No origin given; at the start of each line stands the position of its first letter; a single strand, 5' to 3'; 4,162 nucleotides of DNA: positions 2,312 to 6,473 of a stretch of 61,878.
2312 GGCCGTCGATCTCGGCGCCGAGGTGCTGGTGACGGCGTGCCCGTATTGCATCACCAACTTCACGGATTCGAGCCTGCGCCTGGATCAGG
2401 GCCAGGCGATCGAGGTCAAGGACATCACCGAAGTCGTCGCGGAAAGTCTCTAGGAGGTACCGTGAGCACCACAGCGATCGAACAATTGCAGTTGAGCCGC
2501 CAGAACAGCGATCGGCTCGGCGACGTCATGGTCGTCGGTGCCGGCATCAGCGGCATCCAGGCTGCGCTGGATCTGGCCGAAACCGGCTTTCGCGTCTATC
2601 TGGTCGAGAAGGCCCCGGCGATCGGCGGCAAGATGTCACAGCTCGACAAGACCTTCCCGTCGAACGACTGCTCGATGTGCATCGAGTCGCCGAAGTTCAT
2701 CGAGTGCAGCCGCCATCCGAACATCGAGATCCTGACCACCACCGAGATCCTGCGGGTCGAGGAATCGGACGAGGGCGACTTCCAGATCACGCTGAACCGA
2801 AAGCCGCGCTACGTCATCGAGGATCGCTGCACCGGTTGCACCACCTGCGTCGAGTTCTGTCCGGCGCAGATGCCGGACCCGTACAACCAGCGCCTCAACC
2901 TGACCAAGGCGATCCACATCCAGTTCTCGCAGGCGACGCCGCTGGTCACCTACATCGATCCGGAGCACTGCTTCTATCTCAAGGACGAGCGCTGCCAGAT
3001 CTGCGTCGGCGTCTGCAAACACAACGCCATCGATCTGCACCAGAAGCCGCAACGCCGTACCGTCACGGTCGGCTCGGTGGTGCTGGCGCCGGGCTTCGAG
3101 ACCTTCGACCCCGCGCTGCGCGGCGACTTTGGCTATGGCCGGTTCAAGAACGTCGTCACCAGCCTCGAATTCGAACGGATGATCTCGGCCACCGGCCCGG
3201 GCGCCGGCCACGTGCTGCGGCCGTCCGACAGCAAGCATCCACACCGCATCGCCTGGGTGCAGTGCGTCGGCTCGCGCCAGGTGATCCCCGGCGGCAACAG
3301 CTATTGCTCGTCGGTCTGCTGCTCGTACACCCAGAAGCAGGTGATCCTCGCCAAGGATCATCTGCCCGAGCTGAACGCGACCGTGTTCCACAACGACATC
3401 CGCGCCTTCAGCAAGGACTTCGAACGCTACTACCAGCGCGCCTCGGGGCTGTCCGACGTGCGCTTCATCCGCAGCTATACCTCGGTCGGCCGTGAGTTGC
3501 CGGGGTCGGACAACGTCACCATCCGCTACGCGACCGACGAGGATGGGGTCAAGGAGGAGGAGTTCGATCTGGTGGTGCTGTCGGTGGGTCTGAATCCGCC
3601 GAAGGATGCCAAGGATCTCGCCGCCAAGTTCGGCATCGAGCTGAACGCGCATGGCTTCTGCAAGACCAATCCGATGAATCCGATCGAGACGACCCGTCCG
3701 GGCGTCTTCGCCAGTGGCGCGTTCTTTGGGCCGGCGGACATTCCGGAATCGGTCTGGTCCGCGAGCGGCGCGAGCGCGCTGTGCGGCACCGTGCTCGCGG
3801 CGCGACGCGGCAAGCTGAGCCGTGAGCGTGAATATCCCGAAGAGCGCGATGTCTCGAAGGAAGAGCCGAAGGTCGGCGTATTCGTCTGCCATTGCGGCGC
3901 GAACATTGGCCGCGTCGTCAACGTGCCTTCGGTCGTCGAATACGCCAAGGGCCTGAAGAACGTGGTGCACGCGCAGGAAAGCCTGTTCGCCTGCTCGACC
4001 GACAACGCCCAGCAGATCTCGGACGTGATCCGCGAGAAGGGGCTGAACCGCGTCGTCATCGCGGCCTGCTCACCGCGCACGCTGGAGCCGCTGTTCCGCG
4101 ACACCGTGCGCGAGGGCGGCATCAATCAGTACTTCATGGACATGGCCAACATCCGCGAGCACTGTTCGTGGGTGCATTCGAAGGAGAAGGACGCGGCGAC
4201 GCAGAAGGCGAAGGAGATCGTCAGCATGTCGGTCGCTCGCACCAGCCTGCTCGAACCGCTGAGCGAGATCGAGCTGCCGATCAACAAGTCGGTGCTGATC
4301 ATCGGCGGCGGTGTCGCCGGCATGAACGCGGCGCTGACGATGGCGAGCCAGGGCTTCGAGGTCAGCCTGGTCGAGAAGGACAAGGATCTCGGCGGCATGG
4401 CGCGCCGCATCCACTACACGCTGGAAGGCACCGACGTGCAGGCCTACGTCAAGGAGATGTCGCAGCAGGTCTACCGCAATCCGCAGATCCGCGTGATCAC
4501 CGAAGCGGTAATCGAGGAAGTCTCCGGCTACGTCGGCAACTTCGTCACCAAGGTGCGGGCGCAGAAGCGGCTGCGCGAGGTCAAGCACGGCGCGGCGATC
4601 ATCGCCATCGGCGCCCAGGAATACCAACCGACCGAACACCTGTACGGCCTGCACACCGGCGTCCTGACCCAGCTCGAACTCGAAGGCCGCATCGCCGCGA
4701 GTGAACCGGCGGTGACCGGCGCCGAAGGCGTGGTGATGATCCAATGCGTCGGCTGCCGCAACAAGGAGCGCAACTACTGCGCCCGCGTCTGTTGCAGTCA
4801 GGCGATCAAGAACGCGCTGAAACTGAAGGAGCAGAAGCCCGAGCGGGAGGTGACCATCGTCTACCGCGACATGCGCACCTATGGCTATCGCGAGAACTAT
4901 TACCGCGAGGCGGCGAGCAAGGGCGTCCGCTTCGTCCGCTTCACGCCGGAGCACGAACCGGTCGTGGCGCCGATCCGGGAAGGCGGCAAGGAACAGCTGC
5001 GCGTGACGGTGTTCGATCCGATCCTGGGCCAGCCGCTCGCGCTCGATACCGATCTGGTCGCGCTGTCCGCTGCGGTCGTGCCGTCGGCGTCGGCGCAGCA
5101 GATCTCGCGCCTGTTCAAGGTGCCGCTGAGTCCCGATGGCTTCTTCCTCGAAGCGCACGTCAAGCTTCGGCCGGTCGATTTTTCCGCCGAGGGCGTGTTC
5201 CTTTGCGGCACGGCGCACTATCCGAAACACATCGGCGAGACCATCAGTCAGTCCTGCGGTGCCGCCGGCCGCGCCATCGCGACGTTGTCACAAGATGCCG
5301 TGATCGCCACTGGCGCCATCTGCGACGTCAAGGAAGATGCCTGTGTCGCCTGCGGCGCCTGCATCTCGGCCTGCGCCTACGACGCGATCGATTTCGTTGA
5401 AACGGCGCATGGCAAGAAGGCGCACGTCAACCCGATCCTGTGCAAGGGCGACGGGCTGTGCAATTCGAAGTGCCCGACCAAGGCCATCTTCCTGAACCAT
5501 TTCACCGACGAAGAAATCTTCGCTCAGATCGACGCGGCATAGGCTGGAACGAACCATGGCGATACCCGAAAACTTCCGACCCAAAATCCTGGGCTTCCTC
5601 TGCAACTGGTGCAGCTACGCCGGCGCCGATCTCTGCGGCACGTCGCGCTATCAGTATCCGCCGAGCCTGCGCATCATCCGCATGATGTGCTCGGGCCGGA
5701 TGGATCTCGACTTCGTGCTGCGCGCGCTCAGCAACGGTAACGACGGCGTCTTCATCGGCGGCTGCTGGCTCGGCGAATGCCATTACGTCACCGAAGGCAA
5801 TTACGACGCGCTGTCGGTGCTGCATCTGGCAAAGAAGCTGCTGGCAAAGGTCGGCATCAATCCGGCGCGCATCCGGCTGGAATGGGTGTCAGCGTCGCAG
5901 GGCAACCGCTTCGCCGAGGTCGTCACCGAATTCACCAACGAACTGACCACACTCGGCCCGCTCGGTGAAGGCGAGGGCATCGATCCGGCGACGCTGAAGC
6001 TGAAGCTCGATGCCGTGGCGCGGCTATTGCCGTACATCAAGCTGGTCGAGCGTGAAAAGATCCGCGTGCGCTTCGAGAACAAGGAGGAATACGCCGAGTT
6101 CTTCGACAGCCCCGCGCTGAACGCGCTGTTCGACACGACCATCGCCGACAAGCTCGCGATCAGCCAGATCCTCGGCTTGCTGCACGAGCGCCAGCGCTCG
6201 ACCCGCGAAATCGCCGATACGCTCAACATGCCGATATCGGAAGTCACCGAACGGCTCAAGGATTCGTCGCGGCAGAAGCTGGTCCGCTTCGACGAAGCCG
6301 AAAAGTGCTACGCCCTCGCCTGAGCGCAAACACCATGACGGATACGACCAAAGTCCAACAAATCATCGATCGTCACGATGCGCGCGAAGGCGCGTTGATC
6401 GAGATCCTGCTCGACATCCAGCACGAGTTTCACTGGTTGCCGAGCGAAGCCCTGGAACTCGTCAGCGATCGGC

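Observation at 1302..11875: Complete BamB-I-type inventory (tungsten AOR + Hdr-like + Nuo-like modules) in permuted order D-E-F-G-H-I-B-C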

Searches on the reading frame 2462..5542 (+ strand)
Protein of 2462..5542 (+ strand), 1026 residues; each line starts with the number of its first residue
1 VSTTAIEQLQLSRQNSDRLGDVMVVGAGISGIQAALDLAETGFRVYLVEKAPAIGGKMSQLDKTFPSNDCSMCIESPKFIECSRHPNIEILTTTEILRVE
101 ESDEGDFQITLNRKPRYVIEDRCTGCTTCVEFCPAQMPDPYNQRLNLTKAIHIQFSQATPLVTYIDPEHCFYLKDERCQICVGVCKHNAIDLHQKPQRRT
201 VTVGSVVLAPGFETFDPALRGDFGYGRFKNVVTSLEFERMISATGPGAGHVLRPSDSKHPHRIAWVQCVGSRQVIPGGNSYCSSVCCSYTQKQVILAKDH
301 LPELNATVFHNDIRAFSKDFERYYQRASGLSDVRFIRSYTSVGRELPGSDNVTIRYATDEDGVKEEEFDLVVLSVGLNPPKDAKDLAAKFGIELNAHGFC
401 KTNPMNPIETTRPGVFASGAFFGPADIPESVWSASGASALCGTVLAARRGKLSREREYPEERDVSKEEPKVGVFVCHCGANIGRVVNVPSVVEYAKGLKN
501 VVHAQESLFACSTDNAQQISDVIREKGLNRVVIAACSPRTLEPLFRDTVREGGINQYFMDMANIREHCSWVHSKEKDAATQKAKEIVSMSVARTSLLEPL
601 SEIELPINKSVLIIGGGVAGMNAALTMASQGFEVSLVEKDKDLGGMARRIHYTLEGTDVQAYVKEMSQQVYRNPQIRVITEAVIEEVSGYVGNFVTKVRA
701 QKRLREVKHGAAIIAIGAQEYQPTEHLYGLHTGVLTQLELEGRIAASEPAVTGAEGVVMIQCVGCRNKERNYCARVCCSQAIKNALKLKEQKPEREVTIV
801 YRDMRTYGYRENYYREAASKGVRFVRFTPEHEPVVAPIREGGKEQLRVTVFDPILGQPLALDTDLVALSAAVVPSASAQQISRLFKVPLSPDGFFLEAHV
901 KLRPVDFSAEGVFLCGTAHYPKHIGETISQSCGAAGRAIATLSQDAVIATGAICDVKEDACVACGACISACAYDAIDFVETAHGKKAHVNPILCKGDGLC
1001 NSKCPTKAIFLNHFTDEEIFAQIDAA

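Call 4: search_protein_families(library=pfam, proteins=[window:2462-5542:+])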
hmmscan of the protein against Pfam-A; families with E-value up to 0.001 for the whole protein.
window:2462-5542:+ (1026 aa): 23 families
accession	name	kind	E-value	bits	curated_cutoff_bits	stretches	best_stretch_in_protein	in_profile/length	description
PF07992.20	Pyr_redox_2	-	5.6e-29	101.9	26.1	2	21-427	2-280/291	Pyridine nucleotide-disulphide oxidoreductase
PF12831.13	FAD_oxidored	-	5e-19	69.3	27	2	21-60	1-40/416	FAD dependent oxidoreductase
PF13450.12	NAD_binding_8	-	5.4e-18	65.5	21.9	2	613-652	1-40/68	NAD(P)-binding Rossmann-like domain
PF00890.30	FAD_binding_2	-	6.3e-14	52.4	20.4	2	611-645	2-36/414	FAD binding domain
PF01266.30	DAO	-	3e-13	50.5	27.9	2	21-56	1-37/353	FAD dependent oxidoreductase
PF13738.12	Pyr_redox_3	-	6e-13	49.1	30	1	608-718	164-267/305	Pyridine nucleotide-disulphide oxidoreductase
PF01134.28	GIDA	-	1.1e-11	44.9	22.1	2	21-51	1-31/391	Glucose inhibited division protein A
PF03486.20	HI0933_like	-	2.7e-11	43.8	50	2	610-644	2-36/244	HI0933-like protein Rossmann domain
PF12838.12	Fer4_7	-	1.5e-10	41.8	27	1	961-1008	2-52/52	4Fe-4S dicluster domain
PF00070.33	Pyr_redox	-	1.3e-09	38.8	22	0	22-55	2-35/82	Pyridine nucleotide-disulphide oxidoreductase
PF01262.27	AlaDh_PNT_C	-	3.1e-09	37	23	1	610-666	30-83/214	Alanine dehydrogenase/PNT, C-terminal domain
PF01946.23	Thi4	-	4.1e-09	36.5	26.2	1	20-59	18-58/235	Thi4 family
PF14697.11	Fer4_21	-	1.9e-08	34.7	35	1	956-1009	3-57/59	4Fe-4S dicluster domain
PF00037.32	Fer4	-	3.6e-08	33.3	21.1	1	117-135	2-20/24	4Fe-4S binding domain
PF01494.25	FAD_binding_3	-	4.1e-08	33.3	22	0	610-642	3-35/349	FAD binding domain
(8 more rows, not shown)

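Call 5: search_protein_families(library=ncbifam, proteins=[window:2462-5542:+])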
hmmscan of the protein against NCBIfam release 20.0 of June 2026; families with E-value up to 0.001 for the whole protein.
window:2462-5542:+ (1026 aa): 180 families (the best 25 are shown)
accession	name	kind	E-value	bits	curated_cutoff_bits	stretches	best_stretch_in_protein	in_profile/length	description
NF040770.1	hetero_SS_HdrA2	exception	1.5e-280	932.7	1100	3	13-446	133-561/777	CoB-CoM heterodisulfide reductase HdrA2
NF041778.1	hetero_SS_HdrA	equivalog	9.8e-221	734.6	1400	3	19-453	142-578/771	ferredoxin:CoB-CoM heterodisulfide reductase subunit HdrA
NF041891.1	hdrA_Methbact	equivalog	3.4e-203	677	1300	3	21-439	135-550/762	ferredoxin:CoB-CoM heterodisulfide reductase subunit HdrA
TIGR01372.1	soxA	subfamily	5.5e-18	64.2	1164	2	610-708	170-267/996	sarcosine oxidase subunit alpha family protein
TIGR03467.1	HpnE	equivalog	5.8e-18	65.4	283.05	2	611-651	1-41/430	hydroxysqualene dehydroxylase HpnE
NF005560.0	PRK07233.1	equivalog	1.1e-17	64.1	252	2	610-655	2-45/435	hypothetical protein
NF045637.1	carotdesatCrtDProt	equivalog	3.6e-17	62.1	580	2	22-62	1-41/485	1-hydroxycarotenoid 3,4-desaturase CrtD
TIGR03997.1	mycofact_OYE_2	equivalog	3.3e-16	58.8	793.15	2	608-673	379-444/645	mycofactocin system FadH/OYE family oxidoreductase 2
NF058655.1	CrtID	equivalog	2.4e-15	56.4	640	2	611-651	1-41/478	bifunctional phytoene desaturase/3,4-desaturase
NF045599.1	bili_reduct_long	exception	1.5e-14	53.2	750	2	608-650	381-423/641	bilirubin reductase, long form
NF009410.0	PRK12771.1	subfamily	1.7e-14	53.3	516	2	608-720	138-235/566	NAD(P)-binding protein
NF009409.0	PRK12770.1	subfamily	2.1e-14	53.3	343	1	606-825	16-229/360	putative glutamate synthase subunit beta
NF041087.1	bile_acid_BaiCD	equivalog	2.8e-14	52.2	825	2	608-680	380-453/642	bile acid Fe-S flavoenzyme BaiCD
NF004789.0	PRK06134.1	subfamily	1.1e-13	50.7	747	2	606-646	10-50/581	FAD-dependent oxidoreductase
TIGR01350.1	lipoamide_DH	equivalog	2.1e-13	49.8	408.8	1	608-722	170-271/461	dihydrolipoyl dehydrogenase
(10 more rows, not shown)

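Call 44: search_solved_structures(query=window:2462-5542:+, show_alignments=1)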
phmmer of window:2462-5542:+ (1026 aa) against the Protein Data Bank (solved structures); distinct sequences matched with E-value up to 0.001: 11.
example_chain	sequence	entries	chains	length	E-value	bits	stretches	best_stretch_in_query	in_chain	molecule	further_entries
5odc_A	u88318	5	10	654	4.1e-183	614.2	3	23-385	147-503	Heterodisulfide reductase, subunit A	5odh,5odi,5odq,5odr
8rvu_a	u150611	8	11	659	9.8e-182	609.6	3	22-393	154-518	H(2):CoB-CoM heterodisulfide,ferredoxin reductase subunit A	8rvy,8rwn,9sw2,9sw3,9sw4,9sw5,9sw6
8rvv_A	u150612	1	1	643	1.5e-180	605.7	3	22-393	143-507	H(2):CoB-CoM heterodisulfide,ferredoxin reductase subunit A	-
9sfi_A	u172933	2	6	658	2.6e-163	548.6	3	22-393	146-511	CoB--CoM heterodisulfide reductase iron-sulfur subunit A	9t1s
7bkb_A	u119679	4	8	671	8.7e-153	513.8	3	23-338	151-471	CoB--CoM heterodisulfide reductase iron-sulfur subunit A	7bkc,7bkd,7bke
6tjr_A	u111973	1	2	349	6.1e-35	123.7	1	201-440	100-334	Fumarate reductase/succinate dehydrogenase flavoprotein domain protein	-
6uzi_A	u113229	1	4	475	1.6e-06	29.6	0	332-421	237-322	Dihydrolipoyl dehydrogenase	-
3lad_A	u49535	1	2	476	7.1e-05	24.2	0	343-421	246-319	DIHYDROLIPOAMIDE DEHYDROGENASE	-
5u8u_A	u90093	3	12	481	0.00014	23.2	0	351-422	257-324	Dihydrolipoyl dehydrogenase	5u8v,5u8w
1lpf_A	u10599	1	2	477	0.00023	22.5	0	351-422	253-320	DIHYDROLIPOAMIDE DEHYDROGENASE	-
2eq6_A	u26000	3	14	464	0.00038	21.7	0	333-424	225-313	Pyruvate dehydrogenase complex, dihydrolipoamide dehydrogenase E3 component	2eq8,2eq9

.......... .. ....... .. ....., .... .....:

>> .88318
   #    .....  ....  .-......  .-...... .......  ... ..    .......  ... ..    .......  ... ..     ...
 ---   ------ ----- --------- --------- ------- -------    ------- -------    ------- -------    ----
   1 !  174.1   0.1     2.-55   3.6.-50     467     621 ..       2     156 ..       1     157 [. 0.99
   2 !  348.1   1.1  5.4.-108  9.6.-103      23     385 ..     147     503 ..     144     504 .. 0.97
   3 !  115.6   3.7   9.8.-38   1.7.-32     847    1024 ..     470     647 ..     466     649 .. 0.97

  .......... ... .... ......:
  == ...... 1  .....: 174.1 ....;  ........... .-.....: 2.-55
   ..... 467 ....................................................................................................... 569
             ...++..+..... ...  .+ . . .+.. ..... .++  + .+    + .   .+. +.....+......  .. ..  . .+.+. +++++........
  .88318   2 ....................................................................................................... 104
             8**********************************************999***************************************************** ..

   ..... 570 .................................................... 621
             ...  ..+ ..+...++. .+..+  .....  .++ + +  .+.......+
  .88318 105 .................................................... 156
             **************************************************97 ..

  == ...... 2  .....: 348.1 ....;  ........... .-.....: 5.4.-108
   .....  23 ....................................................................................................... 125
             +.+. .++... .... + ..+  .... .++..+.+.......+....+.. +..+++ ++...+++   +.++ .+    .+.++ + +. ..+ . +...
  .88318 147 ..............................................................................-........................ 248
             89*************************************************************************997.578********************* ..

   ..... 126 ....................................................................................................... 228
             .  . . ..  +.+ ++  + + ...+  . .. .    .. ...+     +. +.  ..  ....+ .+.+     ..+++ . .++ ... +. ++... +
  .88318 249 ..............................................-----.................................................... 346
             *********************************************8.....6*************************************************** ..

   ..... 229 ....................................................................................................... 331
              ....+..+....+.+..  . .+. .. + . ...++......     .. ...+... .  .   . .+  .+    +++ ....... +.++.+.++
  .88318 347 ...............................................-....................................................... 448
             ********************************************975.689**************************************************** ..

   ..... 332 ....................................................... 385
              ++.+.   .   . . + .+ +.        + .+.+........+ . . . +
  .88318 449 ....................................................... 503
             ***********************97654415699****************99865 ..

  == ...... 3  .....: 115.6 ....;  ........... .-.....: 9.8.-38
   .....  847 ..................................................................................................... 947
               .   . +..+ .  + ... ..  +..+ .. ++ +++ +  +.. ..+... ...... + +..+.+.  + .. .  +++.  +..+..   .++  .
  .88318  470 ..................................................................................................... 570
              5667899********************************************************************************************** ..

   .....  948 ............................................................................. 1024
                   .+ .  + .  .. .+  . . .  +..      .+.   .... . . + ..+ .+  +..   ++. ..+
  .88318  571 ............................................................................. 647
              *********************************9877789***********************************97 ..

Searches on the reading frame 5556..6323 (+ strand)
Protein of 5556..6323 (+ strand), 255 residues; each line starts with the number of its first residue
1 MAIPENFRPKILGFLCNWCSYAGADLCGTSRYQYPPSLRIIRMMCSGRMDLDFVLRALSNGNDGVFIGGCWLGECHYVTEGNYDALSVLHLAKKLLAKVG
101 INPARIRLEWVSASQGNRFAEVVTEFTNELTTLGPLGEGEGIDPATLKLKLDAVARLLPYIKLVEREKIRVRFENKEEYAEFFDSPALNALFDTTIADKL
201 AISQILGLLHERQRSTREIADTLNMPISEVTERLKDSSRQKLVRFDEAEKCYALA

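Call 4: search_protein_families(library=pfam, proteins=[window:5556-6323:+])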
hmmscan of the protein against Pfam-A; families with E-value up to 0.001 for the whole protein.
window:5556-6323:+ (255 aa): 1 family
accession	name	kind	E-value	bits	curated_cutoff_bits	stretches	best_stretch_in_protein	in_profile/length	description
PF02662.21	FlpD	-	2e-48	163.9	22.3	1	11-134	1-123/123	Methyl-viologen-reducing hydrogenase, delta subunit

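Call 5: search_protein_families(library=ncbifam, proteins=[window:5556-6323:+])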
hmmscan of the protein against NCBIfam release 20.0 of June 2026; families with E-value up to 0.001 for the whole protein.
window:5556-6323:+ (255 aa): 3 families
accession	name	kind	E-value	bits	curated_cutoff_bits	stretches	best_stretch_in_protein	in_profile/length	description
NF040770.1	hetero_SS_HdrA2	exception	1.3e-48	165.8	1100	1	7-137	646-775/777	CoB-CoM heterodisulfide reductase HdrA2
NF045873.1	F420_non_VhuD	exception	1.5e-34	118.9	215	1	9-135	2-127/132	F420-non-reducing hydrogenase iron-sulfur subunit VhuD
NF041891.1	hdrA_Methbact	equivalog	6.6e-11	41.1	1300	1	10-132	645-760/762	ferredoxin:CoB-CoM heterodisulfide reductase subunit HdrA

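Call 25: find_encoding_contigs(protein=window:5556-6323:+, flank=10000, max_places=6)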
Protein window:5556-6323:+ (255 aa): no gene with exactly this product is on record in the collection.

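Call 45: search_solved_structures(query=window:5556-6323:+, show_alignments=1)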
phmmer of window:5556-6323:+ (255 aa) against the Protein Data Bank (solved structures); distinct sequences matched with E-value up to 0.001: 6.
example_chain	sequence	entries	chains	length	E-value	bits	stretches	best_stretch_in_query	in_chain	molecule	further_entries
8rvu_F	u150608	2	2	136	6.8e-44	153.5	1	6-137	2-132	Methyl viologen-reducing hydrogenase, subunit D-related protein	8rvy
8rvv_F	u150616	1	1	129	4e-43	151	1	7-136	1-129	Methyl viologen-reducing hydrogenase, subunit D-related protein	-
5odc_D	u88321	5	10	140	4.3e-43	150.9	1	7-142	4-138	Methyl-viologen reducing hydrogenase subunit D | Methyl-viologen reducing hydrogenase, subunit D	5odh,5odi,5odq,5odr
7bkb_F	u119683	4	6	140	8.1e-42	146.7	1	5-136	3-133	F420-non-reducing hydrogenase subunit D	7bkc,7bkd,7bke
9sw2_D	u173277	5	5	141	1.4e-36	129.6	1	10-135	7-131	F420-non-reducing hydrogenase iron-sulfur subunit D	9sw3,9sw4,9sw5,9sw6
9sfi_K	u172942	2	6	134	7e-26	94.5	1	8-135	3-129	F420-non-reducing hydrogenase subunit delta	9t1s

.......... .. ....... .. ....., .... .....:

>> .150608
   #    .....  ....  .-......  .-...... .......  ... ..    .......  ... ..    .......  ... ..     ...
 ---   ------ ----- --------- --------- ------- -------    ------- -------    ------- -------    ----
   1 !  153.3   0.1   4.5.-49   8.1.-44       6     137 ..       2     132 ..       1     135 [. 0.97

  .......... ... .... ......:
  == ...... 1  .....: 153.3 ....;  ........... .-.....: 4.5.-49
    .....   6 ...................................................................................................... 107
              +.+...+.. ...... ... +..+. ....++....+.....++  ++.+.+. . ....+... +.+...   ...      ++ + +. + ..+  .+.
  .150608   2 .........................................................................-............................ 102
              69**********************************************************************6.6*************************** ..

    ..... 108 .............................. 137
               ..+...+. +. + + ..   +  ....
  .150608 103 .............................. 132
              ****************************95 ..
